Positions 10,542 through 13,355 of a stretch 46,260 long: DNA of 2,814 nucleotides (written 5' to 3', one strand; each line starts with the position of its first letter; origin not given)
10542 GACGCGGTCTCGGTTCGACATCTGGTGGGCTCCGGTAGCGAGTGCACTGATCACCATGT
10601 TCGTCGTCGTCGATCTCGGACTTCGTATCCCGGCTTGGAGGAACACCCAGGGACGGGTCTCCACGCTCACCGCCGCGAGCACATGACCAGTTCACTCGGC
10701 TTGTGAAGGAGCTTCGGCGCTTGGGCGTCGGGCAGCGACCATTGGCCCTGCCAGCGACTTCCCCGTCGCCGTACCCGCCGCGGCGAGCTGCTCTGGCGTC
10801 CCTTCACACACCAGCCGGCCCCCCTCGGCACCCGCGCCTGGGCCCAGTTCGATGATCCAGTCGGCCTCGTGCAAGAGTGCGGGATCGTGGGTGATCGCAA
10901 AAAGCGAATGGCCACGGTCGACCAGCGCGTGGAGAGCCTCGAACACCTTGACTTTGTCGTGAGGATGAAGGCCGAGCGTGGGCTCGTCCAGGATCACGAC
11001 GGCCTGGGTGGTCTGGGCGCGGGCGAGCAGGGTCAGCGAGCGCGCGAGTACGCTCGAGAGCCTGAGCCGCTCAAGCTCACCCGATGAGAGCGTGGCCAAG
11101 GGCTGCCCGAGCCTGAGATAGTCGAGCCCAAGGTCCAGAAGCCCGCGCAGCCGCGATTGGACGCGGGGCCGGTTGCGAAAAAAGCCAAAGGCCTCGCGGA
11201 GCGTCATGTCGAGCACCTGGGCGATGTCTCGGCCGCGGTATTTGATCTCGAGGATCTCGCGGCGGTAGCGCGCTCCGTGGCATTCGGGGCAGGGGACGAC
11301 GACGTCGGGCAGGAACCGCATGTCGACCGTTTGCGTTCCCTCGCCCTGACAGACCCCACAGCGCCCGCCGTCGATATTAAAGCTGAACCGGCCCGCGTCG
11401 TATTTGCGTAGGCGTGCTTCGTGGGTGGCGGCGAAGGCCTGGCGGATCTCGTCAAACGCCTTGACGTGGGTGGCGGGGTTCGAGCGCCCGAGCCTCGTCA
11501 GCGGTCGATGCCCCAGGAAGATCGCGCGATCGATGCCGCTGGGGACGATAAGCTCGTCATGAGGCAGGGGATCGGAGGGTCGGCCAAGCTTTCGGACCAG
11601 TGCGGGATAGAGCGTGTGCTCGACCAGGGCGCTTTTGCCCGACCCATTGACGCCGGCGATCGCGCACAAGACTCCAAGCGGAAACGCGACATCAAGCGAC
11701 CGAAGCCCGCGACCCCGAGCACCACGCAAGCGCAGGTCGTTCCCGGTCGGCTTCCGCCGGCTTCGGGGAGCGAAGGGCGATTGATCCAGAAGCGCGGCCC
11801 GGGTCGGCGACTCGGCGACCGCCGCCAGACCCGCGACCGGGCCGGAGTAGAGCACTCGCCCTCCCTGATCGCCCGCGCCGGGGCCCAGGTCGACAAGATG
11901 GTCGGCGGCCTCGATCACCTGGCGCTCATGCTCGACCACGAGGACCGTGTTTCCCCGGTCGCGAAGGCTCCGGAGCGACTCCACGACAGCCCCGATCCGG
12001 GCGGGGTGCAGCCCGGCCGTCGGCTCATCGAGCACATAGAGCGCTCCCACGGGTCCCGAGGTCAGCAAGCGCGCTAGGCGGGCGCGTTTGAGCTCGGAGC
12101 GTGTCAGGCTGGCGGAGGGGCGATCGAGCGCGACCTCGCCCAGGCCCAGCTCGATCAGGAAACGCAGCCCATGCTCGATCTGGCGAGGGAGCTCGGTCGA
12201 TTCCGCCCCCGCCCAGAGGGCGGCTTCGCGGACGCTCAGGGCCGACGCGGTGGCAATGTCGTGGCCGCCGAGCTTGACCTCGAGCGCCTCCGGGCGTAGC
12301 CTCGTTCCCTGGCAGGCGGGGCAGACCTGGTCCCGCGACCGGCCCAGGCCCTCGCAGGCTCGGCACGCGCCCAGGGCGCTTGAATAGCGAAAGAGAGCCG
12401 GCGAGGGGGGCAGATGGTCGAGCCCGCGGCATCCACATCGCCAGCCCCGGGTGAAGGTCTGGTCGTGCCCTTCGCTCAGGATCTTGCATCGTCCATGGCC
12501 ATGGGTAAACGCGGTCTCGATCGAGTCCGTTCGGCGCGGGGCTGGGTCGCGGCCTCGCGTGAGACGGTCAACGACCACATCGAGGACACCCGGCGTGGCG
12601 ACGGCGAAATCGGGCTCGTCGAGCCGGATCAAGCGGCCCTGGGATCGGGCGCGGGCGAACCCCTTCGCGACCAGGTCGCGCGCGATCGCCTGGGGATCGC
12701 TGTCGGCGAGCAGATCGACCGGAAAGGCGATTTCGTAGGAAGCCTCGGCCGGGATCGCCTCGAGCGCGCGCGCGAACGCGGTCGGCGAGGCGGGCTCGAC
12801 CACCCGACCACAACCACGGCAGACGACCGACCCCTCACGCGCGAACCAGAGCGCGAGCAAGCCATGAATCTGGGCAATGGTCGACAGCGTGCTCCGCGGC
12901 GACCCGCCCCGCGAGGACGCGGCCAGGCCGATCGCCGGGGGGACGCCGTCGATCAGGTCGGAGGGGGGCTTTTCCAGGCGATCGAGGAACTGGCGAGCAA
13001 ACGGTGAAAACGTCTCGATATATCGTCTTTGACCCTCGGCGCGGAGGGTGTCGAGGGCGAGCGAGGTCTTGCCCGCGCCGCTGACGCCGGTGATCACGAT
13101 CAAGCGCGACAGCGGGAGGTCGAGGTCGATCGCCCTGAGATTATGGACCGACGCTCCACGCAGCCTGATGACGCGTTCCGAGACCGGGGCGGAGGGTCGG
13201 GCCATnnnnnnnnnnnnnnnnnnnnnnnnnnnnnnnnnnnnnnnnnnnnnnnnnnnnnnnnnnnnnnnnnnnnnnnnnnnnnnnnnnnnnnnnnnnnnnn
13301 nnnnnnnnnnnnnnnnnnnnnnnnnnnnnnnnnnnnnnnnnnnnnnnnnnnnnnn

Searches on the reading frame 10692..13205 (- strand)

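Call 59: search_protein_families(library=pfam, proteins=[window:10692-13205:-], max_evalue=0.0001)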
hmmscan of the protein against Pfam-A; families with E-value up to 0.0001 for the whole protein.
window:10692-13205:- (837 aa): 6 families
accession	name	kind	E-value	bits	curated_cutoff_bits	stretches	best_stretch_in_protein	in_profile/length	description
PF13304.12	AAA_21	-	2.2e-15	57.9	27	1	700-778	232-303/304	AAA domain, putative AbiEii toxin, Type IV TA system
PF00005.33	ABC_tran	-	2.1e-10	41.8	25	0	23-50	1-28/137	ABC transporter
PF17760.6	UvrA_inter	-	1.9e-08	34.6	23.3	1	171-244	33-107/109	UvrA interaction domain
PF02463.25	SMC_N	-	8.8e-07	29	40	0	388-439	160-210/220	RecF/RecN/SMC N terminal domain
PF13191.12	AAA_16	-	4.2e-06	27.8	32.6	0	34-69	25-66/167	AAA ATPase domain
PF13401.12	AAA_22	-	1.8e-05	25.5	27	0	34-68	6-33/130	AAA domain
